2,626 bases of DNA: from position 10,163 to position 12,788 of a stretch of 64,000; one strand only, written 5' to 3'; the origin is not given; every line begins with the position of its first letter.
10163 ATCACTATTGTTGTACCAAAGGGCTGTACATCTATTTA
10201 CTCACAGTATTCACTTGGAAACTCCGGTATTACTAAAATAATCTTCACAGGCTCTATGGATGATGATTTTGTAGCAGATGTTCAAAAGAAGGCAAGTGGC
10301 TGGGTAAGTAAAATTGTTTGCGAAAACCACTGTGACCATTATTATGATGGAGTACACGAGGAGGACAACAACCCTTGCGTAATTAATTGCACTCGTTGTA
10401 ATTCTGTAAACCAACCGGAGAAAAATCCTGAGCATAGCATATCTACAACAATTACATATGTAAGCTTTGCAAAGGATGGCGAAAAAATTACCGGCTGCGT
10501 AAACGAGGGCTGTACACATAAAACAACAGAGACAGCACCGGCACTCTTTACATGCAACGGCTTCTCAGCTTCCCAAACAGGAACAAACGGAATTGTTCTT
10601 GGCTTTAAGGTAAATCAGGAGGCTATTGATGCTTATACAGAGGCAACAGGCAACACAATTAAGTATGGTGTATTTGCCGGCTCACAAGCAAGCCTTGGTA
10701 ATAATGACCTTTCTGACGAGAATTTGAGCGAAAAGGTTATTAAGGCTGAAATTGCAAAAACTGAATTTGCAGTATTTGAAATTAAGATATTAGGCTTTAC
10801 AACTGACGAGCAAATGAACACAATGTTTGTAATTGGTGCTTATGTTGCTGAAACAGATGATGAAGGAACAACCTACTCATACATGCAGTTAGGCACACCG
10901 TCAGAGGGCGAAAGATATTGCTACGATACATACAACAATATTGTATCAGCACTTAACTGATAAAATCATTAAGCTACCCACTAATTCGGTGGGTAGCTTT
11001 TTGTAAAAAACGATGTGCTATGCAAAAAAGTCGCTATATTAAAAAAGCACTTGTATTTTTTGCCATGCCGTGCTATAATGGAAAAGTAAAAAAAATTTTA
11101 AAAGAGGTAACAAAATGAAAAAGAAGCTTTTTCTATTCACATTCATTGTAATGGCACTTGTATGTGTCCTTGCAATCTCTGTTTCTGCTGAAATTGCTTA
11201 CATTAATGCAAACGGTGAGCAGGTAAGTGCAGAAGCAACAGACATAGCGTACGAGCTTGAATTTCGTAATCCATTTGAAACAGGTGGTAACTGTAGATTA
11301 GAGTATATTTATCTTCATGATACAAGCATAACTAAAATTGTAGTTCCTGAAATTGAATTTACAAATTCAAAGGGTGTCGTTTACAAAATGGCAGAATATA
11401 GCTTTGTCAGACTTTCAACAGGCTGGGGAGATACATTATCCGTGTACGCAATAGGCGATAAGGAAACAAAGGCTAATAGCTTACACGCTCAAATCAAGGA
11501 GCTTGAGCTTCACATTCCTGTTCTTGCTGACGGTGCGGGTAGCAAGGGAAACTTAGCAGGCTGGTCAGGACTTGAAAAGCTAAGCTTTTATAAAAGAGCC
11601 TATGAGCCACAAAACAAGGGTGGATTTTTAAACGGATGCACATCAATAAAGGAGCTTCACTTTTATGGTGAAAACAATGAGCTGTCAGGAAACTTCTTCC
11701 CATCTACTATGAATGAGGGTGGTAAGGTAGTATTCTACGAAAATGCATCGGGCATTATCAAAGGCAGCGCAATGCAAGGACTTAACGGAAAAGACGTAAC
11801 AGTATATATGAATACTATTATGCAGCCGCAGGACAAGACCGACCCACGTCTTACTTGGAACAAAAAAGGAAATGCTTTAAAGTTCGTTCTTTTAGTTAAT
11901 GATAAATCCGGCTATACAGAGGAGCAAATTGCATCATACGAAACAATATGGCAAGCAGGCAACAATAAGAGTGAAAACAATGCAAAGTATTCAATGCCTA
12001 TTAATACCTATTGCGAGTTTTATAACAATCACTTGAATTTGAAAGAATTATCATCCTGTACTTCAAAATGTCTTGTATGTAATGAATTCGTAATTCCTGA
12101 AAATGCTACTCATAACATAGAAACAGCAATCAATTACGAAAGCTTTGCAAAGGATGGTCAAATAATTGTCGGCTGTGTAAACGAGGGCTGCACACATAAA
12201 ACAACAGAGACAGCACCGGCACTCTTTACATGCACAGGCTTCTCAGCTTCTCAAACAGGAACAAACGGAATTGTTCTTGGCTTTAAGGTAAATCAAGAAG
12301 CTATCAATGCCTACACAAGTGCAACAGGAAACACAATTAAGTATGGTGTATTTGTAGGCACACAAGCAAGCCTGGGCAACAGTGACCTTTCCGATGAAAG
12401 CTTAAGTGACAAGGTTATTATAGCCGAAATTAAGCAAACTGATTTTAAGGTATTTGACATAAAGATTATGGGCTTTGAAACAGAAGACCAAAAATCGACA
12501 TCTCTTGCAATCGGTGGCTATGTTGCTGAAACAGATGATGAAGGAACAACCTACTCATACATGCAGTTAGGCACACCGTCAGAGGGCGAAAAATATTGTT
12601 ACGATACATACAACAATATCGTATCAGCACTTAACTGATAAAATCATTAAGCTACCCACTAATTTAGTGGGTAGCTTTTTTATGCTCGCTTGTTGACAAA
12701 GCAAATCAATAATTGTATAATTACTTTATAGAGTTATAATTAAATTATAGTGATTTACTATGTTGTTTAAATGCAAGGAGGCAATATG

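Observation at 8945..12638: Family of secreted proteins with conserved signal peptide and conserved C-terminal module around a variable LRR core (third member at 45822-47864)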

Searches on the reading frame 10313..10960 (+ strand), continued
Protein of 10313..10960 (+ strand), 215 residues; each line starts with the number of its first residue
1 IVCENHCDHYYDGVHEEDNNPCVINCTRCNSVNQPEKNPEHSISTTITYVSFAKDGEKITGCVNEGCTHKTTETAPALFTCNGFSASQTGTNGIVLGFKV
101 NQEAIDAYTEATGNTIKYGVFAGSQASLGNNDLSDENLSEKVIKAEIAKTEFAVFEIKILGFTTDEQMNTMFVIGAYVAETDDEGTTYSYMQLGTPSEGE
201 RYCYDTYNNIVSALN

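Call 70: find_encoding_contigs(protein=P0136, flank=10000, max_places=3)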
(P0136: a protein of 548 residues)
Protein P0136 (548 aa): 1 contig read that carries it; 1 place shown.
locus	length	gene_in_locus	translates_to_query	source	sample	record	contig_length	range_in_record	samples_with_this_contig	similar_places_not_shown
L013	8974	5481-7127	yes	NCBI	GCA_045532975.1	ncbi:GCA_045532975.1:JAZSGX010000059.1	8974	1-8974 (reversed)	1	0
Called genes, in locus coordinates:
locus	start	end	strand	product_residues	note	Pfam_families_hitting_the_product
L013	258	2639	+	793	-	PF12799:LRR_4 (faint), PF13306:LRR_5, PF13855:LRR_8 (faint), PF13306:LRR_5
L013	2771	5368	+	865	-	PF17132:Glyco_hydro_106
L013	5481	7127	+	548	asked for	PF13306:LRR_5, PF13855:LRR_8 (faint), PF13306:LRR_5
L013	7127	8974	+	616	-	?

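Call 74: find_related_loci(query=A3, collection=metagenome_contigs, flank=8000)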
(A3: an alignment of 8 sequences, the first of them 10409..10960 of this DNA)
Query A3 (183 aa) in metagenome_contigs; peptide patterns used: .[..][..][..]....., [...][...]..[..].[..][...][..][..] (x = any residue, [..] = any of these).
132 stretches matched a pattern; 1 encode a relative of the query (tblastn E <= 1e-3); 1 distinct loci.
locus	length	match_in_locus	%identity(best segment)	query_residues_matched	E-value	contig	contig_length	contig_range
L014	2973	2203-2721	45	6-182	4e-42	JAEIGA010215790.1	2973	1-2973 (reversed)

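Call 86: search_solved_structures(query=A2, max_evalue=1)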
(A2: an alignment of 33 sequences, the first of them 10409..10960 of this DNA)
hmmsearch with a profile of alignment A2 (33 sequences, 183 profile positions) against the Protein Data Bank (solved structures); distinct sequences matched with E-value up to 1: 6.
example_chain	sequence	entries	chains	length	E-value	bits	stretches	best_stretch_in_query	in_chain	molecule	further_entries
4l5r_C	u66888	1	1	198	0.042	16.5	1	71-115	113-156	Interferon-activable protein 202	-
4lnq_A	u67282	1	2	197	0.042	16.5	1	71-115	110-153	Interferon-activable protein 202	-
4l5q_A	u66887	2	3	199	0.043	16.5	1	71-115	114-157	Interferon-activable protein 202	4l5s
4jbj_A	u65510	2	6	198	0.043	16.5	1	71-115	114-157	Interferon-activable protein 202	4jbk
2iw4_A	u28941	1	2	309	0.067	15.9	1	32-142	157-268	MANGANESE-DEPENDENT INORGANIC PYROPHOSPHATASE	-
1k23_A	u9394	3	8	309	0.067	15.9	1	32-142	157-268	Manganese-dependent inorganic pyrophosphatase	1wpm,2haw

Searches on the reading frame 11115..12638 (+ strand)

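Call 3: search_protein_families(library=pfam, proteins=[window:11115-12638:+], max_evalue=1)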
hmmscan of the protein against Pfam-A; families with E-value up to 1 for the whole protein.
window:11115-12638:+ (507 aa): 1 family
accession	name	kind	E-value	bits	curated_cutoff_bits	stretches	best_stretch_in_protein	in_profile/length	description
PF17224.9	DUF5300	-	0.037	14.7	27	1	435-495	6-66/99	Domain of unknown function (DUF5300)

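Call 8: search_protein_families(library=ncbifam, proteins=[window:11115-12638:+], max_evalue=1)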
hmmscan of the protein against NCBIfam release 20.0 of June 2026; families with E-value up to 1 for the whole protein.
window:11115-12638:+ (507 aa): 0 families

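Call 76: search_protein_families(library=phrogs, proteins=[window:11115-12638:+], max_evalue=0.01)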
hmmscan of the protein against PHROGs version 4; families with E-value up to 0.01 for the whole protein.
window:11115-12638:+ (507 aa): 0 families
